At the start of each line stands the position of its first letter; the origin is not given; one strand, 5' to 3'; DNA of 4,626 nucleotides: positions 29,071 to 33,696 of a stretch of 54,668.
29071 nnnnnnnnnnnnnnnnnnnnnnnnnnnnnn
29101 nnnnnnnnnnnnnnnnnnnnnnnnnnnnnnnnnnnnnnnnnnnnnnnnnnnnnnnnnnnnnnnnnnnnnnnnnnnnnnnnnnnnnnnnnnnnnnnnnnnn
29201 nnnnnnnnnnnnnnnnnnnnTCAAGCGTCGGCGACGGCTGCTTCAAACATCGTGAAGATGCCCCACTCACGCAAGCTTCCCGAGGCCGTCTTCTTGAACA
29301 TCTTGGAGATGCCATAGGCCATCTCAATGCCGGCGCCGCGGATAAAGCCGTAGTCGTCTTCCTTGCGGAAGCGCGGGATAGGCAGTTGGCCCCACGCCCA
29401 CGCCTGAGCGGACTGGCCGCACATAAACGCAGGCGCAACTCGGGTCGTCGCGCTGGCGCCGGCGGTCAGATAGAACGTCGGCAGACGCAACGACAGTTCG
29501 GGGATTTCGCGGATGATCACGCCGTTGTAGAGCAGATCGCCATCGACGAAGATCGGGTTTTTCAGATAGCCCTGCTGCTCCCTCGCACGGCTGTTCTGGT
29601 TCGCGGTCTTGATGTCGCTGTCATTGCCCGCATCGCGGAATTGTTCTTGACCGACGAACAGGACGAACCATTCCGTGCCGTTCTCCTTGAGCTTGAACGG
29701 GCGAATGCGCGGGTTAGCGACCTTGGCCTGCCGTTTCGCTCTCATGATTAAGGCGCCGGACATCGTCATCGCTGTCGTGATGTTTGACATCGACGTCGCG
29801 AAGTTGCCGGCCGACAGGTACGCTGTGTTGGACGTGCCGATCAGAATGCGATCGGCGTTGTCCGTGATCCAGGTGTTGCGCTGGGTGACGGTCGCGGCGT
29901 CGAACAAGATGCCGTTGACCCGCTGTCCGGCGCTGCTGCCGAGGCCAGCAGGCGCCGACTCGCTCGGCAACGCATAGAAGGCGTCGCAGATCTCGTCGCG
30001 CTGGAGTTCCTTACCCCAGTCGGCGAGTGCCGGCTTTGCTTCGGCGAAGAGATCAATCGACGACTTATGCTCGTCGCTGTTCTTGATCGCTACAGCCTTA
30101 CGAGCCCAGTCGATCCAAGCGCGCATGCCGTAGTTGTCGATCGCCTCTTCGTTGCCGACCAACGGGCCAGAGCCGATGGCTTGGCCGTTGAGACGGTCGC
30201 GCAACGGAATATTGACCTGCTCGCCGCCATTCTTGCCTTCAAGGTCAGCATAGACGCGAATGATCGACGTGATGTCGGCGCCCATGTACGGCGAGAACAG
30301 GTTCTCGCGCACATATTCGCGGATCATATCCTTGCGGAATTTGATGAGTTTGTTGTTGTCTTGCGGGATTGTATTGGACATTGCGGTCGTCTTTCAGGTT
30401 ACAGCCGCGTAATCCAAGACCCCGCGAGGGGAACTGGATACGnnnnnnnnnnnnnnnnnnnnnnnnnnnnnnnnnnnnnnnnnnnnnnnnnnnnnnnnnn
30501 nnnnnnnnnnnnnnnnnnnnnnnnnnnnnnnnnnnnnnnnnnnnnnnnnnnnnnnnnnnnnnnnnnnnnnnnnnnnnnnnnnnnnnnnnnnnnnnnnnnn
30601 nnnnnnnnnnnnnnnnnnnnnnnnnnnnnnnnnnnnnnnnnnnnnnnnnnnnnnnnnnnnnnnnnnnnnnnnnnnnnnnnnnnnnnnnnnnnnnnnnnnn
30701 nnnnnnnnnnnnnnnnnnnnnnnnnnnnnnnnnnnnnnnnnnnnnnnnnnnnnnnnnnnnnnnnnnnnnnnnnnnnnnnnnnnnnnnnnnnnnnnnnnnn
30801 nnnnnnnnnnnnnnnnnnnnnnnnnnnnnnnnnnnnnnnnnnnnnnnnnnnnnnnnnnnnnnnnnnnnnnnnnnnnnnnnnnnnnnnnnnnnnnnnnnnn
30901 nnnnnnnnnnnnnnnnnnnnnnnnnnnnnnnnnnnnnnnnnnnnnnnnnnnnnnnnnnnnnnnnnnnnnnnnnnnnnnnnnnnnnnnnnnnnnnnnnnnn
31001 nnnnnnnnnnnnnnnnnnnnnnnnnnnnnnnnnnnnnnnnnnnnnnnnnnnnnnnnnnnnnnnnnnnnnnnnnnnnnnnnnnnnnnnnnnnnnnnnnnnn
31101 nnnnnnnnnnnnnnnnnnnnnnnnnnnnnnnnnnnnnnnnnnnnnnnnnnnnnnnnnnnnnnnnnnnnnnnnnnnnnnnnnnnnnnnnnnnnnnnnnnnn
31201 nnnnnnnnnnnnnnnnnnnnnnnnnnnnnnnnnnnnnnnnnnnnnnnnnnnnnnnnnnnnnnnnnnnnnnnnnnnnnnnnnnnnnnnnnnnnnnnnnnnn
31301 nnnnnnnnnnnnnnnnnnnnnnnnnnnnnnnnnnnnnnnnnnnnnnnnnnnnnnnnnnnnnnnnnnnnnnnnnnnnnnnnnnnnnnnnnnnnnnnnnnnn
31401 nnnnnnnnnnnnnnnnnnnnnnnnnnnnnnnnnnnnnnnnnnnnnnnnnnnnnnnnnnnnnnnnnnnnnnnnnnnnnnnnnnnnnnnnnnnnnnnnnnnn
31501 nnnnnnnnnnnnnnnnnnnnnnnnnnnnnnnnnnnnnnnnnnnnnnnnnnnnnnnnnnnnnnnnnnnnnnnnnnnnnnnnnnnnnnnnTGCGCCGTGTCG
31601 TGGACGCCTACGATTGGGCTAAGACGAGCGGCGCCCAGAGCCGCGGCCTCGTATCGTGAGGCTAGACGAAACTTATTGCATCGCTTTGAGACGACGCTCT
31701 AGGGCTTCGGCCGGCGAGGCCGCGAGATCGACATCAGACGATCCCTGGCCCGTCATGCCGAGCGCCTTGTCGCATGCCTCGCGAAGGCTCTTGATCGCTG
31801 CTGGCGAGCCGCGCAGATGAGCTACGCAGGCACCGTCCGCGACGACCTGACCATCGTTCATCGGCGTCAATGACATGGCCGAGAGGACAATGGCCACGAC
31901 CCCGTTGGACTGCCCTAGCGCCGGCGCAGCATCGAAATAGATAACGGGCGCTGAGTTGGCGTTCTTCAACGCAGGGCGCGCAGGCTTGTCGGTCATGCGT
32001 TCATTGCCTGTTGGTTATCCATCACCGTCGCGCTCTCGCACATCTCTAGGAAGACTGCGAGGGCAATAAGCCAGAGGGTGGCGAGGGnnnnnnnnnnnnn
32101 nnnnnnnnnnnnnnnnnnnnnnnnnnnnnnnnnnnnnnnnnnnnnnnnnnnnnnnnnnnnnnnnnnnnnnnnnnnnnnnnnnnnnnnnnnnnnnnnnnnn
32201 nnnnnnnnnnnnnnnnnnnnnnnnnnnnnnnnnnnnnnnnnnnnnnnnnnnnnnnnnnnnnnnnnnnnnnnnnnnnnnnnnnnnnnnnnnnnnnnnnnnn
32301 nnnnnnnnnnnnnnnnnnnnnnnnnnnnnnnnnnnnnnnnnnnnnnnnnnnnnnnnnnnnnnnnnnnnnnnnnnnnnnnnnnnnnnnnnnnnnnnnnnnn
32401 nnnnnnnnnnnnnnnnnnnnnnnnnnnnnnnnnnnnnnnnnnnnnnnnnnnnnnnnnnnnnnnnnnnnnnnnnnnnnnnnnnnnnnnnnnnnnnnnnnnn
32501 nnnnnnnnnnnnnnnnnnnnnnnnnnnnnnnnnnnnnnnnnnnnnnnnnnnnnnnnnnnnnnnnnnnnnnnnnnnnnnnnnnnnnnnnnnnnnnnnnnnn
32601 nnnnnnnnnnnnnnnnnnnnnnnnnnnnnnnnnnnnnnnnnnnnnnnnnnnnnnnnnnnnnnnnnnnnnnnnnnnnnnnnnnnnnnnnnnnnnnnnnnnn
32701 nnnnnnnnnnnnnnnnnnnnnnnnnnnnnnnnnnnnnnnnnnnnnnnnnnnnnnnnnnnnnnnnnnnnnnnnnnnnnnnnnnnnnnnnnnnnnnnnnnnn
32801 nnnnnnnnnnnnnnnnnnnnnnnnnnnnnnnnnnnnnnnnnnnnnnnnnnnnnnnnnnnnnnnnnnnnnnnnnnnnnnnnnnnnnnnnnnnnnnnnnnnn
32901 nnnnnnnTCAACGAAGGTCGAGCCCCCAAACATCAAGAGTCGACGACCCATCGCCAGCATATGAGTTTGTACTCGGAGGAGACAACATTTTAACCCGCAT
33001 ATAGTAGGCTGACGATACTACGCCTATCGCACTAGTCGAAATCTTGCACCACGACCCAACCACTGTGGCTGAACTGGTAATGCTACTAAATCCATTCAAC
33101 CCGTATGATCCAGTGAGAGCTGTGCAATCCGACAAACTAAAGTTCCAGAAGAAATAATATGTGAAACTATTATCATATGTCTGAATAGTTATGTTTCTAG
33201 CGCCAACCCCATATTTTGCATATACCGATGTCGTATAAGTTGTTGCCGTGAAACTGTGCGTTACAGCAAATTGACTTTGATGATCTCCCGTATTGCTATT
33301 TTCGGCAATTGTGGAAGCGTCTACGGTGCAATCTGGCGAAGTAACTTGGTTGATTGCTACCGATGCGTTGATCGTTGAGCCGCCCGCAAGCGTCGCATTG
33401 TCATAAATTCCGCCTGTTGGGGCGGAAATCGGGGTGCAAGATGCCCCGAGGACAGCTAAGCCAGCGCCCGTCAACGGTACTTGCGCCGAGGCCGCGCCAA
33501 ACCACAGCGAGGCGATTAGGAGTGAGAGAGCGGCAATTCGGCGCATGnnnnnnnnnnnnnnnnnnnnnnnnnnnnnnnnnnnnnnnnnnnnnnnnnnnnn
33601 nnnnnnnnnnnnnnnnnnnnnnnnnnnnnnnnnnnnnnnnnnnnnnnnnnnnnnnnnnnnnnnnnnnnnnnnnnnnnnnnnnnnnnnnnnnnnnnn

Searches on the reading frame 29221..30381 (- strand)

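Call 37: search_protein_families(library=phrogs, proteins=[window:29221-30381:-], max_evalue=0.001)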
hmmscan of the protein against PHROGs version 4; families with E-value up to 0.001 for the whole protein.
window:29221-30381:- (386 aa): 1 family
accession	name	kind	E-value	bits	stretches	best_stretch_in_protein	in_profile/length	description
phrog_334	-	head and packaging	1.1e-64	219.9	1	5-382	7-379/381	major head protein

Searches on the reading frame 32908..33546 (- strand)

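Call 37: search_protein_families(library=phrogs, proteins=[window:32908-33546:-], max_evalue=0.001)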
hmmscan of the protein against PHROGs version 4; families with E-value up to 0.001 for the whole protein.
window:32908-33546:- (212 aa): 0 families

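Call 75: search_protein_families(library=ncbifam, proteins=[window:32908-33546:-], max_evalue=0.01)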
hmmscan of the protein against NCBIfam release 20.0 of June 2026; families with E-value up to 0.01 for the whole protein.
window:32908-33546:- (212 aa): 1 family
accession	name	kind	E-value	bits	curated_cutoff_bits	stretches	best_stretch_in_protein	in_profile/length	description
NF048003.1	GTA_spike_fiber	domain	9.8e-08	32.7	36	1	57-210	22-160/182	phage head spike fiber domain-containing protein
